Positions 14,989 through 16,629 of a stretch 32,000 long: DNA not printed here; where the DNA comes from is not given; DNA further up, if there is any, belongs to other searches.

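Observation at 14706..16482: Adjacent ASCH pair (native stand-alone ASCH plus alien GNAT-GNAT-ASCH): candidate uncharacterised two-gene acyl-nucleobase module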

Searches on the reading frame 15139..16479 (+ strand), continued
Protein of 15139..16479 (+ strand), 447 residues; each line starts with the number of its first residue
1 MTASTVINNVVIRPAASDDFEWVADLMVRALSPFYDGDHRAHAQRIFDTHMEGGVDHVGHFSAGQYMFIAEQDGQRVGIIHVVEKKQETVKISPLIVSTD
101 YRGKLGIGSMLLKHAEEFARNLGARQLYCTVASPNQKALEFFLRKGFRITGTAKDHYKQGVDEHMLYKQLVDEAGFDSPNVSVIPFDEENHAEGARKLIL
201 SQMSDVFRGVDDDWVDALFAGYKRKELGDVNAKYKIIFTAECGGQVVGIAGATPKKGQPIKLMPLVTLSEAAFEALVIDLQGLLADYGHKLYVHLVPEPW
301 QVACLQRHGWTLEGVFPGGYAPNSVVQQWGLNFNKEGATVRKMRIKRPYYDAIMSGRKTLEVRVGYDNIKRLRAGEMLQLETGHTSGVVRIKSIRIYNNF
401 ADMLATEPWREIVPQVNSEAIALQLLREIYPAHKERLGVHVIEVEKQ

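Call 96: search_protein_families(library=pfam, proteins=[P0193, P0227, P0230, P0244, P0212, P0128, P0135, L081:3971-5020:+], max_evalue=1)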
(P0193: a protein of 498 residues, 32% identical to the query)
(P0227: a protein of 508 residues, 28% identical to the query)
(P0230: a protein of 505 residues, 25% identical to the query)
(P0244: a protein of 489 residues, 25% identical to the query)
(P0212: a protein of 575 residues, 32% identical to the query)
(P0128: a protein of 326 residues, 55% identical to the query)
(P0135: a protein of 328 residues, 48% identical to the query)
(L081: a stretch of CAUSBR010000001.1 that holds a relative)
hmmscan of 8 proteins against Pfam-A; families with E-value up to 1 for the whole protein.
P0193 (498 aa): 2 families
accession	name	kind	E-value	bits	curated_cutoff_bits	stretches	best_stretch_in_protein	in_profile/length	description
PF00583.31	Acetyltransf_1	-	0.017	15.8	20.7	1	241-295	58-112/116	Acetyltransferase (GNAT) family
PF08445.16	FR47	-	0.24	11.8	22.1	1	250-292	29-70/86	FR47-like protein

P0227 (508 aa): 4 families
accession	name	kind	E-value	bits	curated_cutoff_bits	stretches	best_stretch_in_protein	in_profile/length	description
PF13673.13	Acetyltransf_10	-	0.011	16.2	23.6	1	220-292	30-98/128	Acetyltransferase (GNAT) domain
PF14542.12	Acetyltransf_CG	-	0.019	15.5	30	1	229-279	7-58/80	GCN5-related N-acetyl-transferase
PF04266.20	ASCH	-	0.023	15.8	21.2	1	16-91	3-89/103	ASCH domain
PF00583.31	Acetyltransf_1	-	0.024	15.4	20.7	1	219-293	31-107/116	Acetyltransferase (GNAT) family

P0230 (505 aa): 5 families
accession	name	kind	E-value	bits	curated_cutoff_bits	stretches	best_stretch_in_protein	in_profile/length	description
PF00583.31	Acetyltransf_1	-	0.00052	20.7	20.7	1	218-281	32-97/116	Acetyltransferase (GNAT) family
PF13673.13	Acetyltransf_10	-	0.0016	18.8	23.6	1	219-287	31-95/128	Acetyltransferase (GNAT) domain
PF13508.13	Acetyltransf_7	-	0.0021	18.8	27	1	220-268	4-53/84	Acetyltransferase (GNAT) domain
PF14542.12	Acetyltransf_CG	-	0.034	14.7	30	1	228-274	9-55/80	GCN5-related N-acetyl-transferase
PF10789.14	Phage_RpbA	-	0.21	12.1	25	1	353-402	33-81/108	Phage RNA polymerase binding, RpbA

P0244 (489 aa): 4 families
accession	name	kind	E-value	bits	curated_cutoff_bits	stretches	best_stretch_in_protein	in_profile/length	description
PF13420.13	Acetyltransf_4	-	0.00032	21.2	24.3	1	382-468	47-139/155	Acetyltransferase (GNAT) domain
PF19651.4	DUF6154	-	0.073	13.9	27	1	391-446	17-69/79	Family of unknown function (DUF6154)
PF00583.31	Acetyltransf_1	-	0.15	12.8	20.7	1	211-291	33-115/116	Acetyltransferase (GNAT) family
PF13302.13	Acetyltransf_3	-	0.24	12.5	25.4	1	212-293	54-138/138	Acetyltransferase (GNAT) domain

P0212 (575 aa): 8 families
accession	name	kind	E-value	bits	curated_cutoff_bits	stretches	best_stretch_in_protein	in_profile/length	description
PF00583.31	Acetyltransf_1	-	1.1e-08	35.8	20.7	1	305-372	47-116/116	Acetyltransferase (GNAT) family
PF01725.21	Ham1p_like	-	2.6e-07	31.2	22.5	1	16-189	3-168/186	Ham1 family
PF13508.13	Acetyltransf_7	-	8.3e-07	29.7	27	1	315-374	25-84/84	Acetyltransferase (GNAT) domain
PF13420.13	Acetyltransf_4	-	4.2e-06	27.3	24.3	2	315-383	74-145/155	Acetyltransferase (GNAT) domain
PF13673.13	Acetyltransf_10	-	0.0011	19.4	23.6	1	316-374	50-109/128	Acetyltransferase (GNAT) domain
PF08973.16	TM1506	-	0.01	15.9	27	0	348-375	63-90/130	Domain of unknown function (DUF1893)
PF14542.12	Acetyltransf_CG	-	0.015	15.8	30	1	313-346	20-53/80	GCN5-related N-acetyl-transferase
PF01890.21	CbiG_C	-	0.21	12.6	27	1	16-67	5-56/117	Cobalamin synthesis G C-terminus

P0128 (326 aa): 4 families
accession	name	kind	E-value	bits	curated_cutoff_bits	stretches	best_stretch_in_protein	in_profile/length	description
PF13673.13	Acetyltransf_10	-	4.6e-12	46.5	23.6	1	58-145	30-111/128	Acetyltransferase (GNAT) domain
PF00583.31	Acetyltransf_1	-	9.6e-12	45.7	20.7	1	57-141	31-116/116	Acetyltransferase (GNAT) family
PF13508.13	Acetyltransf_7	-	8.5e-10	39.3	27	1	60-142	4-83/84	Acetyltransferase (GNAT) domain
PF13420.13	Acetyltransf_4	-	0.00016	22.1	24.3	1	72-154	67-147/155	Acetyltransferase (GNAT) domain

P0135 (328 aa): 5 families
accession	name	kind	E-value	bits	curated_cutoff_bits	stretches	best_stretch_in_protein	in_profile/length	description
PF00583.31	Acetyltransf_1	-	8e-14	52.3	20.7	1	57-143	33-116/116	Acetyltransferase (GNAT) family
PF13508.13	Acetyltransf_7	-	5.7e-10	39.9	27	1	59-143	3-82/84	Acetyltransferase (GNAT) domain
PF13673.13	Acetyltransf_10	-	1.3e-05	25.6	23.6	1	60-159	32-121/128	Acetyltransferase (GNAT) domain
PF13420.13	Acetyltransf_4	-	2e-05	25.1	24.3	1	7-155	1-146/155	Acetyltransferase (GNAT) domain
PF13302.13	Acetyltransf_3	-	0.038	15.1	25.4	1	6-142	3-136/138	Acetyltransferase (GNAT) domain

L081:3971-5020:+ (350 aa): 7 families
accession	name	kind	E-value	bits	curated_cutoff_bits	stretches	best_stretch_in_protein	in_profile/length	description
PF00583.31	Acetyltransf_1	-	3.2e-16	60.1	20.7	1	65-148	32-116/116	Acetyltransferase (GNAT) family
PF13508.13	Acetyltransf_7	-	3.9e-12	46.8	27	1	67-149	4-83/84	Acetyltransferase (GNAT) domain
PF13673.13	Acetyltransf_10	-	1.1e-11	45.3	23.6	1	64-154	28-113/128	Acetyltransferase (GNAT) domain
PF13420.13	Acetyltransf_4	-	3.4e-07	30.9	24.3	1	13-159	1-145/155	Acetyltransferase (GNAT) domain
PF13302.13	Acetyltransf_3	-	7.6e-05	23.9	25.4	1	13-149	4-138/138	Acetyltransferase (GNAT) domain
PF14542.12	Acetyltransf_CG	-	0.0018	18.8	30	1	71-126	4-59/80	GCN5-related N-acetyl-transferase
PF02255.21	PTS_IIA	-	0.16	12.5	27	1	6-47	14-54/94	PTS system, Lactose/Cellobiose specific IIA subunit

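Call 97: search_protein_families(library=pfam, proteins=[P0148, P0152, P0176, P0187, P0209, P0254, P0246, P0249, P0252, P0264], max_evalue=0.05)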
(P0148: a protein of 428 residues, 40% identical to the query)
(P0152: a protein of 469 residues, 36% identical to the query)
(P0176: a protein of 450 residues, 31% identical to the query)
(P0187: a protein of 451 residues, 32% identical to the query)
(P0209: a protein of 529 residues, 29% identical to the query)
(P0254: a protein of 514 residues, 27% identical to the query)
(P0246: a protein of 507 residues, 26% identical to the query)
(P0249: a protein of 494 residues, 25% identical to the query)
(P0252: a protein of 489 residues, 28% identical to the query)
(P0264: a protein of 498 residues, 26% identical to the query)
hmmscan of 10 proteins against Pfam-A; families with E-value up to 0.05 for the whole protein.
P0148 (428 aa): 4 families
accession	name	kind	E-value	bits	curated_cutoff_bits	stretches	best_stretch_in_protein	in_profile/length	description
PF00583.31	Acetyltransf_1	-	1.6e-08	35.3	20.7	1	156-237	34-116/116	Acetyltransferase (GNAT) family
PF13673.13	Acetyltransf_10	-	6e-05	23.5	23.6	1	155-245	31-115/128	Acetyltransferase (GNAT) domain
PF13508.13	Acetyltransf_7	-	7.9e-05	23.4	27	1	155-238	3-83/84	Acetyltransferase (GNAT) domain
PF13302.13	Acetyltransf_3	-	0.0015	19.6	25.4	1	102-238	4-138/138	Acetyltransferase (GNAT) domain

P0152 (469 aa): 3 families
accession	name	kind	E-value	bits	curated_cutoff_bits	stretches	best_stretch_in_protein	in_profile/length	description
PF13508.13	Acetyltransf_7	-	1.7e-07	32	27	1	76-159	3-83/84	Acetyltransferase (GNAT) domain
PF00583.31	Acetyltransf_1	-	2.3e-07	31.6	20.7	1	77-154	34-112/116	Acetyltransferase (GNAT) family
PF12643.12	MazG-like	-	0.027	15.1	27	0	388-464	6-79/85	MazG-like family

P0176 (450 aa): 8 families
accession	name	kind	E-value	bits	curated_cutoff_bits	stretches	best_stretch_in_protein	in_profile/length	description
PF00583.31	Acetyltransf_1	-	1.1e-13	51.9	20.7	1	60-143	34-116/116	Acetyltransferase (GNAT) family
PF13673.13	Acetyltransf_10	-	2.6e-11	44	23.6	1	65-150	36-114/128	Acetyltransferase (GNAT) domain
PF13508.13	Acetyltransf_7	-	9.7e-11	42.3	27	1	67-144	10-83/84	Acetyltransferase (GNAT) domain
PF13420.13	Acetyltransf_4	-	2.9e-06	27.8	24.3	1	64-153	53-144/155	Acetyltransferase (GNAT) domain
PF08445.16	FR47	-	0.00016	22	22.1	1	81-145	19-79/86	FR47-like protein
PF08761.16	dUTPase_2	-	0.00044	21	22.9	1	348-427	12-94/162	dUTPase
PF14542.12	Acetyltransf_CG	-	0.0046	17.5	30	1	69-114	9-54/80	GCN5-related N-acetyl-transferase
PF12643.12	MazG-like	-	0.0053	17.4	27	1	369-448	2-84/85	MazG-like family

P0187 (451 aa): 6 families
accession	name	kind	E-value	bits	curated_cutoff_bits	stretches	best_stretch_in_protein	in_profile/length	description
PF00583.31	Acetyltransf_1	-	8.3e-11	42.6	20.7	1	61-138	34-116/116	Acetyltransferase (GNAT) family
PF13508.13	Acetyltransf_7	-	1.3e-10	41.9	27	1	63-139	6-83/84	Acetyltransferase (GNAT) domain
PF13673.13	Acetyltransf_10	-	1.4e-09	38.5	23.6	1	69-151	38-118/128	Acetyltransferase (GNAT) domain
PF12643.12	MazG-like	-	0.0023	18.6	27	1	370-450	2-85/85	MazG-like family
PF08761.16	dUTPase_2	-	0.031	15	22.9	1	348-429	11-95/162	dUTPase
PF14542.12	Acetyltransf_CG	-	0.034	14.7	30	0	63-116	2-54/80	GCN5-related N-acetyl-transferase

P0209 (529 aa): 2 families
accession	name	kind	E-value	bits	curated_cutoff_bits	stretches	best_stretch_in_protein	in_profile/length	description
PF18014.7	Acetyltransf_18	-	0.00073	19.7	22.7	1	253-329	22-94/124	Acetyltransferase (GNAT) domain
PF13673.13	Acetyltransf_10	-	0.016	15.6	23.6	0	245-312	19-86/128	Acetyltransferase (GNAT) domain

P0254 (514 aa): 2 families
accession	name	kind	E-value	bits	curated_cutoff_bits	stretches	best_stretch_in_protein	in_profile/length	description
PF18014.7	Acetyltransf_18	-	0.011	15.9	22.7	1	233-320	19-102/124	Acetyltransferase (GNAT) domain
PF00583.31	Acetyltransf_1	-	0.017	15.8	20.7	0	76-145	44-115/116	Acetyltransferase (GNAT) family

P0246 (507 aa): 2 families
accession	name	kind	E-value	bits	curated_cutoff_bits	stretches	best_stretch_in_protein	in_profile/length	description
PF00583.31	Acetyltransf_1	-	1.9e-08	35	20.7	1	217-295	29-109/116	Acetyltransferase (GNAT) family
PF13508.13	Acetyltransf_7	-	0.00085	20.1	27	0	220-282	2-65/84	Acetyltransferase (GNAT) domain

P0249 (494 aa): 1 family
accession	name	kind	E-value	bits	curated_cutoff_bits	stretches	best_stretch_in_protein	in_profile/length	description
PF00583.31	Acetyltransf_1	-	0.00011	22.9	20.7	1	213-295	32-116/116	Acetyltransferase (GNAT) family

P0252 (489 aa): 0 families

P0264 (498 aa): 1 family
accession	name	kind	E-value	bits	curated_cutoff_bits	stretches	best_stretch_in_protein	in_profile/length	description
PF00583.31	Acetyltransf_1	-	3.2e-06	27.8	20.7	1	217-301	37-116/116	Acetyltransferase (GNAT) family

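Call 106: fold_search(model_id=the predicted structure, library=viral)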
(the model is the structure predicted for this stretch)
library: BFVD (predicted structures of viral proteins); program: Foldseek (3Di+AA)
matches with E <= 10: 990; with E <= 0.001: 194
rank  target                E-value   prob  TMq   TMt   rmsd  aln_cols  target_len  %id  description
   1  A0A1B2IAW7            4.6e-09  1.00  0.22  0.29  18.7       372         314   11  (no name in the UniProt tables at hand)
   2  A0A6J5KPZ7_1          6.5e-09  1.00  0.29  0.17  17.8       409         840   11  Cytidine and deoxycytidylate deaminase domain containing protein [uncultured Caudovirales phage]
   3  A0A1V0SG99            8.7e-09  1.00  0.24  0.73   2.7       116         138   22  ASCH domain protein [Hokovirus HKV1]
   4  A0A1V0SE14            1.2e-08  1.00  0.29  0.82   3.1       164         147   18  Acetyltransferase GNAT family protein [Indivirus ILV1]
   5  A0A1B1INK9            1.2e-08  1.00  0.30  0.79   3.4       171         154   19  (no name in the UniProt tables at hand)
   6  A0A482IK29            2.0e-08  1.00  0.20  0.29  18.1       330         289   12  Putative GCN5-related N-acetyltransferase [Erwinia phage Derbicus]
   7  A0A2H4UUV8            3.3e-08  1.00  0.22  0.16   2.3       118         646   23  Putative poly(A) polymerase catalytic subunit [Bodo saltans virus]
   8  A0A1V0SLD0            3.5e-08  1.00  0.30  0.81   3.0       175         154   14  Acetyltransferase GNAT family protein [Klosneuvirus KNV1]
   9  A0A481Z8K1            3.5e-08  1.00  0.21  0.25  20.5       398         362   10  Glycylpeptide N-tetradecanoyltransferase [Pithovirus LCPAC302]
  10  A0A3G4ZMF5            4.2e-08  1.00  0.22  0.17  20.8       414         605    8  glycylpeptide N-tetradecanoyltransferase [Terrestrivirus sp.]
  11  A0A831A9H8            7.5e-08  1.00  0.28  0.88   2.3       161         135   19  (no name in the UniProt tables at hand)
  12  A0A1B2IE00            8.5e-08  1.00  0.20  0.28  18.9       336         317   12  Putative GCN5-related N-acetyltransferase [Erwinia phage vB_EamM_Kwan]
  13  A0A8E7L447            8.5e-08  1.00  0.17  0.26  17.1       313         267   13  (no name in the UniProt tables at hand)
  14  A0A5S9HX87            1.8e-07  1.00  0.22  0.79   2.6       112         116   16  N-acetyltransferase domain-containing protein [Tenacibaculum phage PTm1]
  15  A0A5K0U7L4            3.1e-07  1.00  0.22  0.34  14.6       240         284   15  ASCH domain-containing protein [Yasminevirus sp. GU-2018]
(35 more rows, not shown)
